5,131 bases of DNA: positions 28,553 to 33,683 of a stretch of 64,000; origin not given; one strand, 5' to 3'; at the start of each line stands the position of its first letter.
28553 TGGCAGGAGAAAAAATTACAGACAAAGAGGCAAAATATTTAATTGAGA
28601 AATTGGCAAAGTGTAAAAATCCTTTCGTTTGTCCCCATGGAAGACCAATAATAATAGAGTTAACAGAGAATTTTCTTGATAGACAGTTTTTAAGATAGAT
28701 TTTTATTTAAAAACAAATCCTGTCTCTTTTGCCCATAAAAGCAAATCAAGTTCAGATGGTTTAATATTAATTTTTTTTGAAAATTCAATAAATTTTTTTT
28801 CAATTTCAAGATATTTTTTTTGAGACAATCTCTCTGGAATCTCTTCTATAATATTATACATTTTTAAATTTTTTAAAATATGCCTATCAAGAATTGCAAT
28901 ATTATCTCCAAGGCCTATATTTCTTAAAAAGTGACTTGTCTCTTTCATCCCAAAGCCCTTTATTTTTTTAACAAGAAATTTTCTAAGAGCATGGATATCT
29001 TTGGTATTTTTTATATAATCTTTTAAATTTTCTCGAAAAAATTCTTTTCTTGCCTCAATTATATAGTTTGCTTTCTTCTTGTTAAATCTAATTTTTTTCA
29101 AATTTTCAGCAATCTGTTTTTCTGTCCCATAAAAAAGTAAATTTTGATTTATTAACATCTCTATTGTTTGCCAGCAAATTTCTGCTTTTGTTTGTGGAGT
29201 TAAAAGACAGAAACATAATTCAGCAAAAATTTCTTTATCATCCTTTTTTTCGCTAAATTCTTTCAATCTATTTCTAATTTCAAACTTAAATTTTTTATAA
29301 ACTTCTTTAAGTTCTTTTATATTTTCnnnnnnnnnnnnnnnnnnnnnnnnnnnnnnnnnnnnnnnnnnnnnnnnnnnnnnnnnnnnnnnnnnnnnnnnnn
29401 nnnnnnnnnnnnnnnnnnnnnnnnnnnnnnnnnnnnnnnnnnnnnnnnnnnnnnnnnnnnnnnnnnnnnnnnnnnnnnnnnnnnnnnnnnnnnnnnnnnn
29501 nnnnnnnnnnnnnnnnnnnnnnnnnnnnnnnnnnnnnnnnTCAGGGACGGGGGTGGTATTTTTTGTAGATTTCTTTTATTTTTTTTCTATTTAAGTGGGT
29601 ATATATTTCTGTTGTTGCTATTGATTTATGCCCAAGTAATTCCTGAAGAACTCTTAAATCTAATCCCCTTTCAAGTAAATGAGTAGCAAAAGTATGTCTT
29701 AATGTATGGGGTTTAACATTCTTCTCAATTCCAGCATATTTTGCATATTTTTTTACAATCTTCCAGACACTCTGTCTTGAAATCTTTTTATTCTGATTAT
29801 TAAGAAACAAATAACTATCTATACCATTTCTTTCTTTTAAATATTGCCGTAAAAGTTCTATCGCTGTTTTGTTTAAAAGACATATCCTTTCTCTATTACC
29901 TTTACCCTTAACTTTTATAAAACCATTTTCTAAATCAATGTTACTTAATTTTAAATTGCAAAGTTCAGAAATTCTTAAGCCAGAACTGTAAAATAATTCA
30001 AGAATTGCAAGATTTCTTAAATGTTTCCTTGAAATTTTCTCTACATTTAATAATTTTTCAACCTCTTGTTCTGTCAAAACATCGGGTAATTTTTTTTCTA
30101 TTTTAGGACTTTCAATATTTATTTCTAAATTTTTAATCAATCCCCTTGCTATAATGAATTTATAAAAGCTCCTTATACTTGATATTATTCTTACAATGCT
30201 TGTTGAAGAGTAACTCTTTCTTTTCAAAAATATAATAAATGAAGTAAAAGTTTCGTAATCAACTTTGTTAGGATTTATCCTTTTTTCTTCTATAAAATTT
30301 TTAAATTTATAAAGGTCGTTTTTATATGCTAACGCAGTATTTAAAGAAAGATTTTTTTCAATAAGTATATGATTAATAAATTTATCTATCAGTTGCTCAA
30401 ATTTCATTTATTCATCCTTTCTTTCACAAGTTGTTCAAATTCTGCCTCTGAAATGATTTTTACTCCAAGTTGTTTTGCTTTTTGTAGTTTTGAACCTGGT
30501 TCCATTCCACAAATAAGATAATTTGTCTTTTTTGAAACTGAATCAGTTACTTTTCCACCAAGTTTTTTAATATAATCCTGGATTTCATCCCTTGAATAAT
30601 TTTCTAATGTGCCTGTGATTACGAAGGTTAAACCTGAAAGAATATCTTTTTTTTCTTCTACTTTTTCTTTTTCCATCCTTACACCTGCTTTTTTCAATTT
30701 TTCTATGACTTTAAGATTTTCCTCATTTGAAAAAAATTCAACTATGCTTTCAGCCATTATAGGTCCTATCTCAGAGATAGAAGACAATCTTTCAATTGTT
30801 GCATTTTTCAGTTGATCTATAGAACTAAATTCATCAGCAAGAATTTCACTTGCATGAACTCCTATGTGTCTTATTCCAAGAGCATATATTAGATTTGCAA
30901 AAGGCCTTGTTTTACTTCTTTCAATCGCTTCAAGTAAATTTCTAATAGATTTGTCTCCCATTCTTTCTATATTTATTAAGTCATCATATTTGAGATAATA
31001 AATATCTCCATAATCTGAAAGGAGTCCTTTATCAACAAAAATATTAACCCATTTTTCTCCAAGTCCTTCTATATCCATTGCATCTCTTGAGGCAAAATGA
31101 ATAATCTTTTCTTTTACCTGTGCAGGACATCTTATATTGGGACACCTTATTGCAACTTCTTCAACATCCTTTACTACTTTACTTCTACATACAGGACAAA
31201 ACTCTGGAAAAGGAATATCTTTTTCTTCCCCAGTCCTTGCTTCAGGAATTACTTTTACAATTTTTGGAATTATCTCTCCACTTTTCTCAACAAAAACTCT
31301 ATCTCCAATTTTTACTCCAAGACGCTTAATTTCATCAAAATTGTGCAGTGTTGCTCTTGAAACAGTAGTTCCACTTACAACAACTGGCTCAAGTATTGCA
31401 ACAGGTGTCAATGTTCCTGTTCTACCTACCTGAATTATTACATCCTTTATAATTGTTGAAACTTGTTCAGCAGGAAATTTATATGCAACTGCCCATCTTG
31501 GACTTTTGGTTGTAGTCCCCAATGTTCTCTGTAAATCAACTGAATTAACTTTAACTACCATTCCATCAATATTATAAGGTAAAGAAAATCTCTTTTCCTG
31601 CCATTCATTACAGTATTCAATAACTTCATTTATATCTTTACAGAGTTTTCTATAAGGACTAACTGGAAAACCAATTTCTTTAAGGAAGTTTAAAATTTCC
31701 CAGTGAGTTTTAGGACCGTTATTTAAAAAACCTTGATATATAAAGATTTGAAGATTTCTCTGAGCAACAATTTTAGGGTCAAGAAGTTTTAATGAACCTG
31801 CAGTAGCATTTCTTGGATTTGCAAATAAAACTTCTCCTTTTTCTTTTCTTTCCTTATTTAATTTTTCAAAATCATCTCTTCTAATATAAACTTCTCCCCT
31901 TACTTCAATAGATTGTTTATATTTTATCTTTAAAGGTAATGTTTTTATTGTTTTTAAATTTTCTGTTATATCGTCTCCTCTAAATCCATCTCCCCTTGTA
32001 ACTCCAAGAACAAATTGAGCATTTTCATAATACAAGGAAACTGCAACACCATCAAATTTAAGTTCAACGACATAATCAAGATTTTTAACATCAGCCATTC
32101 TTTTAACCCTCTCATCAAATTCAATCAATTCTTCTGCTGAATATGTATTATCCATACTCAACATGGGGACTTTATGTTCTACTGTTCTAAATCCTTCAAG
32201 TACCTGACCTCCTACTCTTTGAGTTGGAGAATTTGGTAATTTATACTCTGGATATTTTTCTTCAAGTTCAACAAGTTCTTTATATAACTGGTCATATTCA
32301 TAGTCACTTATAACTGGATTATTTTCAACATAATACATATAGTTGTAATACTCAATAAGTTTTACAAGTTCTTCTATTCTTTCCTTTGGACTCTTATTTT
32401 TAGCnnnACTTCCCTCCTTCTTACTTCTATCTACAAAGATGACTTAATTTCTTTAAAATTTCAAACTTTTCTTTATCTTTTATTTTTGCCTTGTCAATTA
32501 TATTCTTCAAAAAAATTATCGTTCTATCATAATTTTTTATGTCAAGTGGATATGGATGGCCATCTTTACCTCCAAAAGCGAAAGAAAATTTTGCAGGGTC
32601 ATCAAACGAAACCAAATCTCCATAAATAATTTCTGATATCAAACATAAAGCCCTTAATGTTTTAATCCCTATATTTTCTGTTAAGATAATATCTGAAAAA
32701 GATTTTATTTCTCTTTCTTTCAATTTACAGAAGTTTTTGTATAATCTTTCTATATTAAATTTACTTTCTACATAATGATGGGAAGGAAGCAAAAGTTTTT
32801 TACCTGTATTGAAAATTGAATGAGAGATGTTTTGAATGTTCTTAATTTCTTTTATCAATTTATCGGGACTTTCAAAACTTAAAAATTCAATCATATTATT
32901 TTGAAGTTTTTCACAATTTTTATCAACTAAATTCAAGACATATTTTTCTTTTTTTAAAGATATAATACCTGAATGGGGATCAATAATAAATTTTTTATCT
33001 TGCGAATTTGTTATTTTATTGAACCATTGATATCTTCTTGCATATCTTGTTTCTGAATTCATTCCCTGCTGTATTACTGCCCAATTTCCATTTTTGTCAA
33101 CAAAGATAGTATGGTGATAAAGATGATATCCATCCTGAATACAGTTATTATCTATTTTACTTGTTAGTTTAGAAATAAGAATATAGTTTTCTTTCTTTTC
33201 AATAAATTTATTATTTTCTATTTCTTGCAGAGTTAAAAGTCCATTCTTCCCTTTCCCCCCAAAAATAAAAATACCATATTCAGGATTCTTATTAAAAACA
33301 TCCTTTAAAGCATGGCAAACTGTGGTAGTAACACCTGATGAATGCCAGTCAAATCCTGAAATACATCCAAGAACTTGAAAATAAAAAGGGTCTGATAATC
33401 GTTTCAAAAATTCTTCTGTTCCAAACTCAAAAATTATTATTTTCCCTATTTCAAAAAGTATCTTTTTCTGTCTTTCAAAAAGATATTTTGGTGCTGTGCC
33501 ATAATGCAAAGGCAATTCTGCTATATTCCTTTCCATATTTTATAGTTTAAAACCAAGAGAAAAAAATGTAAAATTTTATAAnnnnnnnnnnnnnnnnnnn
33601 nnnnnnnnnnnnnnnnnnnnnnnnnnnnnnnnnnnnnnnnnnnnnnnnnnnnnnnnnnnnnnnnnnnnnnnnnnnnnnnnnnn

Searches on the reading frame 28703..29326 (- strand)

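Call 49: search_protein_families(library=pfam, proteins=[window:28703-29326:-], max_evalue=0.00001)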
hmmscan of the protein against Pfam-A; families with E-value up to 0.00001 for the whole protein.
window:28703-29326:- (207 aa): 1 family
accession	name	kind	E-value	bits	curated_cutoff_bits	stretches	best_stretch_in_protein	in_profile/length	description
PF22175.2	Ogg-HhH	-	1.9e-57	194.1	27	1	18-188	2-173/173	8-oxoguanine DNA glycosylase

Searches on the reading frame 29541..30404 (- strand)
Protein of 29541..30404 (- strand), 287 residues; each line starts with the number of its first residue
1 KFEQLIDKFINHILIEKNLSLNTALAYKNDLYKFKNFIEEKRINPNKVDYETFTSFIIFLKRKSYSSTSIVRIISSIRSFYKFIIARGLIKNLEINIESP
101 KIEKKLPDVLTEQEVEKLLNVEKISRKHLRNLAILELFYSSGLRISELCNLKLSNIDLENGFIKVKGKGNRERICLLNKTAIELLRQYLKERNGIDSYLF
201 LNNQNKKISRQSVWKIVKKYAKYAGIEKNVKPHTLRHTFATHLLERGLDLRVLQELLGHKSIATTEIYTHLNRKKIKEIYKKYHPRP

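Call 49: search_protein_families(library=pfam, proteins=[window:29541-30404:-], max_evalue=0.00001)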
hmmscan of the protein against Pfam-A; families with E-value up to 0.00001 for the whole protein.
window:29541-30404:- (287 aa): 3 families
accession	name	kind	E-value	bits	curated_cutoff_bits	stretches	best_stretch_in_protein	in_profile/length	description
PF00589.27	Phage_integrase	-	7.9e-54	182.4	27.1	1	109-273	2-170/172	Phage integrase family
PF02899.23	Phage_int_SAM_1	-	4.9e-17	62.4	22.3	1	6-88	1-83/83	Phage integrase, N-terminal SAM-like domain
PF13102.12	Phage_int_SAM_5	-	6.9e-08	33.2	22.3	1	7-92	7-90/98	Phage integrase SAM-like domain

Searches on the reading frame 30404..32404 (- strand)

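Call 49: search_protein_families(library=pfam, proteins=[window:30404-32404:-], max_evalue=0.00001)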
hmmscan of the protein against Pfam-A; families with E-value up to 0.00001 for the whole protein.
window:30404-32404:- (666 aa): 9 families
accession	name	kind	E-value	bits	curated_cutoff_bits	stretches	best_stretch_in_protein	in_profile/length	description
PF01653.23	DNA_ligase_aden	-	1.9e-96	322.9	27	1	71-313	3-253/253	NAD-dependent DNA ligase adenylation domain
PF03120.22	DNA_ligase_OB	-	6.5e-34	116.1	32.9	1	317-393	2-78/79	NAD-dependent DNA ligase OB-fold domain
PF12826.13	HHH_2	-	4e-23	81.8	27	1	505-567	2-64/64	Helix-hairpin-helix motif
PF00533.33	BRCT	-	1.1e-19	70.9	21.3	1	586-659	3-77/78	BRCA1 C Terminus (BRCT) domain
PF12738.14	PTCB-BRCT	-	3e-10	40.4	22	1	595-652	4-60/63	twin BRCT domain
PF03119.21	DNA_ligase_ZBD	-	3.2e-09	36.9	25.8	1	403-428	2-27/27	NAD-dependent DNA ligase C4 zinc finger domain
PF14520.12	HHH_5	-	6e-09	36.7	27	0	509-557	5-54/57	Helix-hairpin-helix domain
PF22745.1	Nlig-Ia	-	7.7e-09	36.5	27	1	6-53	2-49/92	DNA ligase-like, N-terminal NAD+-binding domain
PF16589.12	BRCT_2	-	1.1e-06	29.3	27.3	1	588-652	2-66/86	BRCT domain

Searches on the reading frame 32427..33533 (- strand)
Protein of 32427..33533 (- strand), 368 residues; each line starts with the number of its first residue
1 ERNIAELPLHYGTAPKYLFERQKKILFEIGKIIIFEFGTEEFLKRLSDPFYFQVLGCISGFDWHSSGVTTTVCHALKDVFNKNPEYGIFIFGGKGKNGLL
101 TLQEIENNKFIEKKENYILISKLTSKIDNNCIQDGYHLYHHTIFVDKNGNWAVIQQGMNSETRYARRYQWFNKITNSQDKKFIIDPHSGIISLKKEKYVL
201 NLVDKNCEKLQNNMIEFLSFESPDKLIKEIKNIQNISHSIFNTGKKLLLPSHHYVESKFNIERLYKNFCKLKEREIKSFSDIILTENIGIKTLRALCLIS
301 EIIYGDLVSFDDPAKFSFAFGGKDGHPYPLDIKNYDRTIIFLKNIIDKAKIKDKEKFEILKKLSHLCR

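Call 49: search_protein_families(library=pfam, proteins=[window:32427-33533:-], max_evalue=0.00001)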
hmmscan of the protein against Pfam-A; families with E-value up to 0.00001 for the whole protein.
window:32427-33533:- (368 aa): 1 family
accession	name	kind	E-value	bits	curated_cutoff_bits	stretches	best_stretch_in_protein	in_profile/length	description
PF05559.16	DUF763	-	4.8e-112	374.7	35.5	1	4-329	2-318/319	Protein of unknown function (DUF763)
